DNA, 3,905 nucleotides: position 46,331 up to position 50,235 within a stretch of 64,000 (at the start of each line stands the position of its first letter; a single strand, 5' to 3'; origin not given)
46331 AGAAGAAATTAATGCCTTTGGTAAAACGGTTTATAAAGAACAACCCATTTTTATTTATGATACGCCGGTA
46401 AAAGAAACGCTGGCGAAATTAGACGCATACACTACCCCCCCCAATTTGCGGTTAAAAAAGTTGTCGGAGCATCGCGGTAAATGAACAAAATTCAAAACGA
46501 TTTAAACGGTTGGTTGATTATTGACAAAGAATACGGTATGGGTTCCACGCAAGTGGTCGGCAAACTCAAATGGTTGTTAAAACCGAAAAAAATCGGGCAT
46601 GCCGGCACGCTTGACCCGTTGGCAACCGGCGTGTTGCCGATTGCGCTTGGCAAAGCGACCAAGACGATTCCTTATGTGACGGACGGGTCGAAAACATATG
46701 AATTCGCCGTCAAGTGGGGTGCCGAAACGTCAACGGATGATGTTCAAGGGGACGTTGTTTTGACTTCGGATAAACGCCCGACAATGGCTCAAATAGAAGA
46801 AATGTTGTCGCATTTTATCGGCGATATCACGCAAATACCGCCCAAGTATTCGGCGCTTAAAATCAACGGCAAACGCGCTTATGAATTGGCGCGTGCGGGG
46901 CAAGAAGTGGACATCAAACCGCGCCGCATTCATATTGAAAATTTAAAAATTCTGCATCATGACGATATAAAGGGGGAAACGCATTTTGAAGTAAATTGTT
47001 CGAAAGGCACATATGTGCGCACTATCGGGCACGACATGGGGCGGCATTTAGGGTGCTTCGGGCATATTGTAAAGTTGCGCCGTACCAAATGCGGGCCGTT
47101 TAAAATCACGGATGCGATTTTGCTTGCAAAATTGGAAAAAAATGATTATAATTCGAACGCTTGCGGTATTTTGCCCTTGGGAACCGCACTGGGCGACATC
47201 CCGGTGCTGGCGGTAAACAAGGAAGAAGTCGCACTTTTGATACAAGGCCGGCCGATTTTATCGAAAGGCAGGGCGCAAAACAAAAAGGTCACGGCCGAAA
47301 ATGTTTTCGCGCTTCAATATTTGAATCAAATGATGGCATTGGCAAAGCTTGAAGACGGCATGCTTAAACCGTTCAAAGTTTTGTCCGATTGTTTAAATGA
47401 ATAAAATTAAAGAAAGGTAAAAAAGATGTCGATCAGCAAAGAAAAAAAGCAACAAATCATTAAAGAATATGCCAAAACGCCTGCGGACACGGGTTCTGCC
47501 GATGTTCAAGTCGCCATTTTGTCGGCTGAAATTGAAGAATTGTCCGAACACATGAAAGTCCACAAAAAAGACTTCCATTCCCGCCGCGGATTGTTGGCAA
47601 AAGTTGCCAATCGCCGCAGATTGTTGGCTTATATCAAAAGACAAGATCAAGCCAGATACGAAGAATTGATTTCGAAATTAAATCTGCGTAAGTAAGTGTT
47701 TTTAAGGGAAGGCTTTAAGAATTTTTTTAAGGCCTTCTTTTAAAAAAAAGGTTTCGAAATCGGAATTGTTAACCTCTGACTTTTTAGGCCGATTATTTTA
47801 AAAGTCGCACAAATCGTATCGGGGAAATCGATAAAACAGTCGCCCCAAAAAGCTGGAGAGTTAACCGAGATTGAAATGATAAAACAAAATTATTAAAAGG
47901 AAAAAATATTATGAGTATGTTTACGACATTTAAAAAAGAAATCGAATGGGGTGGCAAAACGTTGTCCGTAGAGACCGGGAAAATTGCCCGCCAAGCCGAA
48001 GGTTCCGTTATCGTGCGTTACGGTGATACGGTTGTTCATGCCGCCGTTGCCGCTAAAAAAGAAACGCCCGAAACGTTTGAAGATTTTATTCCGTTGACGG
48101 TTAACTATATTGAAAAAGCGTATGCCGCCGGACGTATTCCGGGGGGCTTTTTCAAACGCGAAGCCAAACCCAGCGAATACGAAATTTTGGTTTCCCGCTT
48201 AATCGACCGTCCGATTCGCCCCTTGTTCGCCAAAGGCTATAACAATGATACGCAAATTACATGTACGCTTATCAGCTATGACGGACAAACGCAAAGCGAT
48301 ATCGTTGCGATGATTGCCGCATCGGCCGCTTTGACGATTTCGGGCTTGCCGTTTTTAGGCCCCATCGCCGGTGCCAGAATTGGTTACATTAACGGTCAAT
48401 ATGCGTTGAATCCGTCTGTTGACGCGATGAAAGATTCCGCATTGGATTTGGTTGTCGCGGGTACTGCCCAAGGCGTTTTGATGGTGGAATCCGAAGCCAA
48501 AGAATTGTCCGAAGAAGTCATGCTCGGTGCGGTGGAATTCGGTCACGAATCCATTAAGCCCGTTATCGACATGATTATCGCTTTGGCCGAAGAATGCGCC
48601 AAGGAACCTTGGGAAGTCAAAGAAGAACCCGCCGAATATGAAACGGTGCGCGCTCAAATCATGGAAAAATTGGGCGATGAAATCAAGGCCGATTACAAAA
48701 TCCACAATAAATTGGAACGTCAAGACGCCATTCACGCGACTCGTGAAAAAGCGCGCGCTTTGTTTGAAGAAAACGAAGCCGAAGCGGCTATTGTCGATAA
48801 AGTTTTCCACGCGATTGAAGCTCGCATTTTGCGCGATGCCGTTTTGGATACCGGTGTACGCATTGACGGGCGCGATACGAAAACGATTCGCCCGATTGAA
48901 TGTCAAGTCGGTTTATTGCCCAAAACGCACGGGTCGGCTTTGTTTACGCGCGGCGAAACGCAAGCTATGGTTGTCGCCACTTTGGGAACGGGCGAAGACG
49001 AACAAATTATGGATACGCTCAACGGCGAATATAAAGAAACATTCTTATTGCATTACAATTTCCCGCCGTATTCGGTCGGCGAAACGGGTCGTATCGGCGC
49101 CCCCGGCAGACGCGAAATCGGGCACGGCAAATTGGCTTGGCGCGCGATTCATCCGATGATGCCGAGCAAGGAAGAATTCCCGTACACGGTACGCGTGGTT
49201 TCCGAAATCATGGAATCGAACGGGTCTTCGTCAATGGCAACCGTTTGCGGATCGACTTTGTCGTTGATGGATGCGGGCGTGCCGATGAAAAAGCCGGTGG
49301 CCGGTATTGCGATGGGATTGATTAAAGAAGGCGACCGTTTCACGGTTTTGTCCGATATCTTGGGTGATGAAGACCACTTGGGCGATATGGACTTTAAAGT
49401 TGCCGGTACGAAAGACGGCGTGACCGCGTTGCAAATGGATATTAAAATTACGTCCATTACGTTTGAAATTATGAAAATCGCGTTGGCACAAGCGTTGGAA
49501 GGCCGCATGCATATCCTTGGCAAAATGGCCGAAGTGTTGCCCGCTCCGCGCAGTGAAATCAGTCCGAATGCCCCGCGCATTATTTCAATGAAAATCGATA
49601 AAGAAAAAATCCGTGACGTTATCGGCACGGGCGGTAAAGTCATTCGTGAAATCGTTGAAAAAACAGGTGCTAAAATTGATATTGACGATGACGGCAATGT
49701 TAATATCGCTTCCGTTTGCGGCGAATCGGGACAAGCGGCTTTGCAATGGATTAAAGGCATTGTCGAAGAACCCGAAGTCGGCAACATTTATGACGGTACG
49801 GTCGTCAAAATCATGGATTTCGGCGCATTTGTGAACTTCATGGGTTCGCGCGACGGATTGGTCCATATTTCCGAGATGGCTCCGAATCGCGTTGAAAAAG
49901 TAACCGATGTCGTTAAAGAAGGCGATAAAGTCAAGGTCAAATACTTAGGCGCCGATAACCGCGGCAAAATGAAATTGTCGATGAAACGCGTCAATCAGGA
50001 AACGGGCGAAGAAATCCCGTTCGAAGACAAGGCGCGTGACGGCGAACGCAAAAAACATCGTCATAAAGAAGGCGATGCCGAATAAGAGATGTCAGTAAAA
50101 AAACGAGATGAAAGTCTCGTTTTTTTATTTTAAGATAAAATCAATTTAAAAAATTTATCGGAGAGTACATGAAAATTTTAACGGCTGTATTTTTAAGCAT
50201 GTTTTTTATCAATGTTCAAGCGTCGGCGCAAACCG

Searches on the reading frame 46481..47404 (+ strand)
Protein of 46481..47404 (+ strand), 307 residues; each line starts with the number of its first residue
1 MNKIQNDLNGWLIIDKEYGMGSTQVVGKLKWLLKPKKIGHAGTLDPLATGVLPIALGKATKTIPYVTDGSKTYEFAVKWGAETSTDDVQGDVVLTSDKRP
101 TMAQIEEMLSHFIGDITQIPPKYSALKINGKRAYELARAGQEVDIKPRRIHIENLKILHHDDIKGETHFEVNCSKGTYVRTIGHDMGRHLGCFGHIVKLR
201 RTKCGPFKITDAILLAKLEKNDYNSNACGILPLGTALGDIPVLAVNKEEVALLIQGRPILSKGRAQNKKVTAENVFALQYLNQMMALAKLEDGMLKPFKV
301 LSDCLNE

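Call 93: search_protein_families(library=pfam, proteins=[window:46481-47404:+], max_evalue=0.00001)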
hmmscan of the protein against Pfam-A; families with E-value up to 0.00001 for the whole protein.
window:46481-47404:+ (307 aa): 2 families
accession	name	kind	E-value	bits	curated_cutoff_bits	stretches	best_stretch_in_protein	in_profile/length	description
PF01509.24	TruB_N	-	2e-55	187.7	27.3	1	30-179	1-149/149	TruB family pseudouridylate synthase (N terminal domain)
PF16198.10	TruB_C_2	-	8.4e-12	45.5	29.3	1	180-221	1-42/66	tRNA pseudouridylate synthase B C-terminal domain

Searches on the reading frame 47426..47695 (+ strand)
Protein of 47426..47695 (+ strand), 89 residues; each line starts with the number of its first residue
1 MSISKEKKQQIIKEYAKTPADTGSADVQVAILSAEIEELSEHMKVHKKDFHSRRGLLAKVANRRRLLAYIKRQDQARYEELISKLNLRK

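Call 93: search_protein_families(library=pfam, proteins=[window:47426-47695:+], max_evalue=0.00001)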
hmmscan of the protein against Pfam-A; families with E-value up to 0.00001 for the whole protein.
window:47426-47695:+ (89 aa): 1 family
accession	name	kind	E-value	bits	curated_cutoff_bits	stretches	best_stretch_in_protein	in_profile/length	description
PF00312.27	Ribosomal_S15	-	4.9e-33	113.6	31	1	8-88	1-81/81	Ribosomal protein S15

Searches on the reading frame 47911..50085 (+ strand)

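Call 70: search_protein_families(library=pfam, proteins=[window:47911-50085:+], max_evalue=0.00001)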
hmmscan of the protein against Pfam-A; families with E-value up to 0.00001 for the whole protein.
window:47911-50085:+ (724 aa): 5 families
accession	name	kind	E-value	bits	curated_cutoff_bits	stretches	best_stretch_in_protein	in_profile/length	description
PF01138.27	RNase_PH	-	1.2e-62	210.5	25.5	2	16-147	3-130/130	3' exoribonuclease family, domain 1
PF03725.20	RNase_PH_C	-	1.5e-21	76.5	20.8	2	150-213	1-66/67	3' exoribonuclease family, domain 2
PF00575.29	S1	-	1.2e-16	61.3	22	1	620-692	1-74/74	S1 RNA binding domain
PF03726.19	PNPase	-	1.9e-14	54.3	24.6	1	246-322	2-81/81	Polyribonucleotide nucleotidyltransferase, RNA binding domain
PF00013.35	KH_1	-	6.3e-11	42.3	21.5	1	558-607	2-55/66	KH domain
